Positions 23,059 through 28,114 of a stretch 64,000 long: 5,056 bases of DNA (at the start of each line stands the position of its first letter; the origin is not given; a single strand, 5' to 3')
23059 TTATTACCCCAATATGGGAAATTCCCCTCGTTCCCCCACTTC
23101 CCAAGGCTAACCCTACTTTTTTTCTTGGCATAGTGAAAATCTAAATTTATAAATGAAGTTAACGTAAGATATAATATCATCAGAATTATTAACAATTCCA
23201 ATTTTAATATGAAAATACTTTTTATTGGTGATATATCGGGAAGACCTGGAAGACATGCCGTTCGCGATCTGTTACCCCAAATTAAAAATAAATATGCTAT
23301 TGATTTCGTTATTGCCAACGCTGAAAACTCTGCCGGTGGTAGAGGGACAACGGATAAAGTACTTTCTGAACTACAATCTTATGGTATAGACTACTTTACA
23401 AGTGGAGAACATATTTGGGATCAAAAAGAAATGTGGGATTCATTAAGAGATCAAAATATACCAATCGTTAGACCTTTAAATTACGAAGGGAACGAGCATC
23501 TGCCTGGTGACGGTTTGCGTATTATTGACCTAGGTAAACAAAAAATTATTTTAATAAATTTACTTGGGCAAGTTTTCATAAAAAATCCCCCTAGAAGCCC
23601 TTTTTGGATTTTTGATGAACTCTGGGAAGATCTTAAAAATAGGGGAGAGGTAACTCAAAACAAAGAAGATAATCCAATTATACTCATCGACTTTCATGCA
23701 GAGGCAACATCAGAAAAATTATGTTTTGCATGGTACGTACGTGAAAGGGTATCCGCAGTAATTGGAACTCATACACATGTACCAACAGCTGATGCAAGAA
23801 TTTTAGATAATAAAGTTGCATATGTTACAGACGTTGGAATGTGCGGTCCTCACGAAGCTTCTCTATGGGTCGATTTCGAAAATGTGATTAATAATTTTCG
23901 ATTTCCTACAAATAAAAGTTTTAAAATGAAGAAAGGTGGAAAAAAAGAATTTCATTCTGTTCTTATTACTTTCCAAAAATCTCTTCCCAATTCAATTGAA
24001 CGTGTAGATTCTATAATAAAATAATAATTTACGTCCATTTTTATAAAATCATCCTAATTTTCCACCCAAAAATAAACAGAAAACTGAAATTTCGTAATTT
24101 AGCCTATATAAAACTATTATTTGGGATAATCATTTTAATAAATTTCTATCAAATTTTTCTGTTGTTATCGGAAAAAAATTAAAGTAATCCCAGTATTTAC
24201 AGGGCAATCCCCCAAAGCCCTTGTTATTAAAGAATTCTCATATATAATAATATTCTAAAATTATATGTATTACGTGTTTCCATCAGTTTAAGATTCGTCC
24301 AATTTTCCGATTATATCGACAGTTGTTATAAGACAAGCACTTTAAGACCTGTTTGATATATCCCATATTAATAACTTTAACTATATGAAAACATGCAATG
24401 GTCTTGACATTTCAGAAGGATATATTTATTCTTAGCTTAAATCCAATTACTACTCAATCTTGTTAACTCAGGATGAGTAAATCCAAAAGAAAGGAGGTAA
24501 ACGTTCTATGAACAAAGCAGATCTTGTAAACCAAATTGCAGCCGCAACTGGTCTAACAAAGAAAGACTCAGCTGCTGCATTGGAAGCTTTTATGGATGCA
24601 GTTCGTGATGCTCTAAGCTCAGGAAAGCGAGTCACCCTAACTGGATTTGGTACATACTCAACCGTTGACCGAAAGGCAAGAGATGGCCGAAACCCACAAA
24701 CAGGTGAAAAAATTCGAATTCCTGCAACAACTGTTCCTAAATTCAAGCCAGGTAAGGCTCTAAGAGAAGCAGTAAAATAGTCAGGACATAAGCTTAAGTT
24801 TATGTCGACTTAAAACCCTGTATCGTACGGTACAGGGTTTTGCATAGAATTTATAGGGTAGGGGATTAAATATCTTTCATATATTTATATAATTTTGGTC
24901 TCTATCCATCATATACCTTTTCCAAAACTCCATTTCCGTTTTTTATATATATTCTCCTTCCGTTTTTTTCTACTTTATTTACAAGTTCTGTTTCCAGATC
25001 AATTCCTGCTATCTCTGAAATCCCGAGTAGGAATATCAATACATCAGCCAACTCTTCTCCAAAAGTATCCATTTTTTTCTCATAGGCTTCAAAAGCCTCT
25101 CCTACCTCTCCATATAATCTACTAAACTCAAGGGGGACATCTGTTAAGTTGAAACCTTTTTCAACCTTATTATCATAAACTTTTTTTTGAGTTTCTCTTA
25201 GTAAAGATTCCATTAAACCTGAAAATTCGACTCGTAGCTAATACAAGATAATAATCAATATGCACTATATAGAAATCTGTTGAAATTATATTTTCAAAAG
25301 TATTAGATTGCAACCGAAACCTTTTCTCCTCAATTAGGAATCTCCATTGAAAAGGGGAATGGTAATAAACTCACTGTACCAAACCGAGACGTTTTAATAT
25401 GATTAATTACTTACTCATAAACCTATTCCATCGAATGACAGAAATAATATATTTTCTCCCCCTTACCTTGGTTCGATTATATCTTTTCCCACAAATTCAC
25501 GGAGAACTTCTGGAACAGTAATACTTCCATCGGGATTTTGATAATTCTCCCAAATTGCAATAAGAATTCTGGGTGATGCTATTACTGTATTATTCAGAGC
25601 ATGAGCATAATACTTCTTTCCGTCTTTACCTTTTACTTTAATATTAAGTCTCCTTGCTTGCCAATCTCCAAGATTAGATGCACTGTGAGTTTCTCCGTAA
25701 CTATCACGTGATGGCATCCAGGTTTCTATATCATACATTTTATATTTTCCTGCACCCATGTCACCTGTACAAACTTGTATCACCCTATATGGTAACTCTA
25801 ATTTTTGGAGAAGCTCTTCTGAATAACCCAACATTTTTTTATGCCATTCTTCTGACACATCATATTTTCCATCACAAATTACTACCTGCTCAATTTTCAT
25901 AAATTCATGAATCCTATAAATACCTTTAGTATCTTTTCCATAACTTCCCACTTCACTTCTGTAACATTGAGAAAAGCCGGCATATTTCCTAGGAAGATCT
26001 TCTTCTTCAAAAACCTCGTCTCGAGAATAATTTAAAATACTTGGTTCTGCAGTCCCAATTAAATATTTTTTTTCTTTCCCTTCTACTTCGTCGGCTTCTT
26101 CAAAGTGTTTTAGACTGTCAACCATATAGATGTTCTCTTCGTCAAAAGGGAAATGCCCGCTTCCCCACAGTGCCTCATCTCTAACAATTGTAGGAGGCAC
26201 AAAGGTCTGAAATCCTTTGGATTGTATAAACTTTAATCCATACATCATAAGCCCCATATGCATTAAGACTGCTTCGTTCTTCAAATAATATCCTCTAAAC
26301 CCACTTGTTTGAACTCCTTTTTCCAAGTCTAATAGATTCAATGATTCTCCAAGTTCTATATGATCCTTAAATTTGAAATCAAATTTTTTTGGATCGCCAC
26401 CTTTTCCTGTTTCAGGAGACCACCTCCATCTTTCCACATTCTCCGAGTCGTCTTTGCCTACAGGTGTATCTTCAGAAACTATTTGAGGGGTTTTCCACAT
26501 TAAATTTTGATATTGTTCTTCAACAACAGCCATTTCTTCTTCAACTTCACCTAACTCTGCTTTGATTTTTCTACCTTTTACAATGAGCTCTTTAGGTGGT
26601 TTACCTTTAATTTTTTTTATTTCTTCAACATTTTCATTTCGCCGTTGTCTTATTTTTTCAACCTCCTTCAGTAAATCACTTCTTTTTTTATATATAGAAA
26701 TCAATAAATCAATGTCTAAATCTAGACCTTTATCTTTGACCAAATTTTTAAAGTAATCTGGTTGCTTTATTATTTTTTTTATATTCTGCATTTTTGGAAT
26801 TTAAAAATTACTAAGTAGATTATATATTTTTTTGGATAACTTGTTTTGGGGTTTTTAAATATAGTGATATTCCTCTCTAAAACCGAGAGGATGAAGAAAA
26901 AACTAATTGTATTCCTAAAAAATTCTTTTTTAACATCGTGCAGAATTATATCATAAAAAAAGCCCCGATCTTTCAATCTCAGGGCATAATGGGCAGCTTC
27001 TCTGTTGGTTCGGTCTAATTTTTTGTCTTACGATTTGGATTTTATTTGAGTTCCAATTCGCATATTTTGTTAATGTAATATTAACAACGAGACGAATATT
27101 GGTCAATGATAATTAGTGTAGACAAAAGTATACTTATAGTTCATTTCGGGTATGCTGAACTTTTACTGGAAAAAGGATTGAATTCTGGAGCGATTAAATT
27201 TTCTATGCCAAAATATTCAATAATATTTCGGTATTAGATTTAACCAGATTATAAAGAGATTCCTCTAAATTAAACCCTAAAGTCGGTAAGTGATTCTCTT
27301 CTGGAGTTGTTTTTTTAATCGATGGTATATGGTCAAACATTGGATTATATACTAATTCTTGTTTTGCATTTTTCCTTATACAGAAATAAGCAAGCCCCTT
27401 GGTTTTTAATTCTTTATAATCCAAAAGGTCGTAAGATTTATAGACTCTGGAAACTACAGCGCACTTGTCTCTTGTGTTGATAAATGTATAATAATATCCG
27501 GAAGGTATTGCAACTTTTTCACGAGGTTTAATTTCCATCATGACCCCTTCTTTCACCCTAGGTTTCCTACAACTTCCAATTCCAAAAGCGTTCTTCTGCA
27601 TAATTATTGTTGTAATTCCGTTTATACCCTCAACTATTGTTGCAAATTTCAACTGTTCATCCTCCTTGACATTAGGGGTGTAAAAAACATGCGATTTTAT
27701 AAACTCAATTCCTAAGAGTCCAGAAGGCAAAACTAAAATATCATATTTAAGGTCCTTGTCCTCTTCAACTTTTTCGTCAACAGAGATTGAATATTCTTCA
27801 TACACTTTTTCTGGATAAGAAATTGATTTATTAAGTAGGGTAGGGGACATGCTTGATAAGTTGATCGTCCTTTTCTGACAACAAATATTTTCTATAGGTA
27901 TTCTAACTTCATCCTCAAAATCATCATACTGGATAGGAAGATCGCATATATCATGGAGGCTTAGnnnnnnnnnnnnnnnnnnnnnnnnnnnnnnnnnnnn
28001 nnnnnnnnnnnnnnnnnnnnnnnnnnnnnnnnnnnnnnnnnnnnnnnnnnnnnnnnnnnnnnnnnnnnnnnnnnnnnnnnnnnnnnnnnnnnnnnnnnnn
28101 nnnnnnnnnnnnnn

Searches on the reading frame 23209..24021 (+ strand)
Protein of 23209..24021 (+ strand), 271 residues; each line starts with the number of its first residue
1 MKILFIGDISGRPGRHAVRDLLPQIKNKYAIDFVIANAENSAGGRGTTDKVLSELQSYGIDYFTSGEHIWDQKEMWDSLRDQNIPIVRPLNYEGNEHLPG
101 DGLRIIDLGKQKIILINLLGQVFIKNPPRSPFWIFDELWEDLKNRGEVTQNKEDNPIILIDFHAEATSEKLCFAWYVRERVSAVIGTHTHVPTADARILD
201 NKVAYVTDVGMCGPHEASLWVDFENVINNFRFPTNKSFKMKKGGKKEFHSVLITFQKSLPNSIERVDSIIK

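Call 64: search_protein_families(library=pfam, proteins=[window:23209-24021:+], max_evalue=0.00001)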
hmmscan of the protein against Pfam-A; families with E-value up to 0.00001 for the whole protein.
window:23209-24021:+ (271 aa): 2 families
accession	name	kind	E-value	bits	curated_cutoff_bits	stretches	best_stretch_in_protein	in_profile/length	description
PF13277.11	YmdB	-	1.1e-82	277.5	27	1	4-265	1-252/253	YmdB-like protein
PF00149.33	Metallophos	-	1.3e-10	42.5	21.5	1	1-192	1-191/191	Calcineurin-like phosphoesterase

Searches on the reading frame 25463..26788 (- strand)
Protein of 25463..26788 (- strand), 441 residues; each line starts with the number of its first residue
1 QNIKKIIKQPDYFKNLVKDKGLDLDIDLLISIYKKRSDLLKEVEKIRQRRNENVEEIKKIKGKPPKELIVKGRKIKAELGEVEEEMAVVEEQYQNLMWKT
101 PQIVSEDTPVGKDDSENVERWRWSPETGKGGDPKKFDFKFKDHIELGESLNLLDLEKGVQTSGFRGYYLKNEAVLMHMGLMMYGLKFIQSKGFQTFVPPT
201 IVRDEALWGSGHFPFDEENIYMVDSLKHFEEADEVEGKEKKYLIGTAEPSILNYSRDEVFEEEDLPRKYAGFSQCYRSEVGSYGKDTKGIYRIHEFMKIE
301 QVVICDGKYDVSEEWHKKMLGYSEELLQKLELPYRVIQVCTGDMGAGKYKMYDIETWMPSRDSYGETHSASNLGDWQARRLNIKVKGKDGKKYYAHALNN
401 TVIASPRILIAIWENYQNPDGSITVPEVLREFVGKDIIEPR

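Call 64: search_protein_families(library=pfam, proteins=[window:25463-26788:-], max_evalue=0.00001)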
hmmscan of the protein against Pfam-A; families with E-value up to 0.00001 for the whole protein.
window:25463-26788:- (441 aa): 2 families
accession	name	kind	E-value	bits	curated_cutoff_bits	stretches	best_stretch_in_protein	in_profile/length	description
PF00587.30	tRNA-synt_2b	-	8.6e-33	114.3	29.3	1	236-416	6-179/179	tRNA synthetase class II core domain (G, H, P, S and T)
PF02403.27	Seryl_tRNA_N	-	8.7e-14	52.1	28.2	1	2-103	3-107/108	Seryl-tRNA synthetase N-terminal domain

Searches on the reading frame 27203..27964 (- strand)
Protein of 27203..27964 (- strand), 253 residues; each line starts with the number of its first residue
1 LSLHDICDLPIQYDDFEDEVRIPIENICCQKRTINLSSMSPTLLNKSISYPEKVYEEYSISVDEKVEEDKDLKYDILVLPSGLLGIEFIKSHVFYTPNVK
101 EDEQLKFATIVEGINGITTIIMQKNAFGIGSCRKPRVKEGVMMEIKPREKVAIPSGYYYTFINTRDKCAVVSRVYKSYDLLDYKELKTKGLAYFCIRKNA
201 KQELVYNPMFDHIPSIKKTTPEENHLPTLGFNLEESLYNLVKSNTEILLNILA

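Call 64: search_protein_families(library=pfam, proteins=[window:27203-27964:-], max_evalue=0.00001)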
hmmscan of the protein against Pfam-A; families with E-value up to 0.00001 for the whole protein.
window:27203-27964:- (253 aa): 1 family
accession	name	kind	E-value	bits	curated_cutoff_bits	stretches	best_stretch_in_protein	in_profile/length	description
PF06560.17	GPI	-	4.3e-06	26.5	20.7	1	58-200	30-170/182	Glucose-6-phosphate isomerase (GPI)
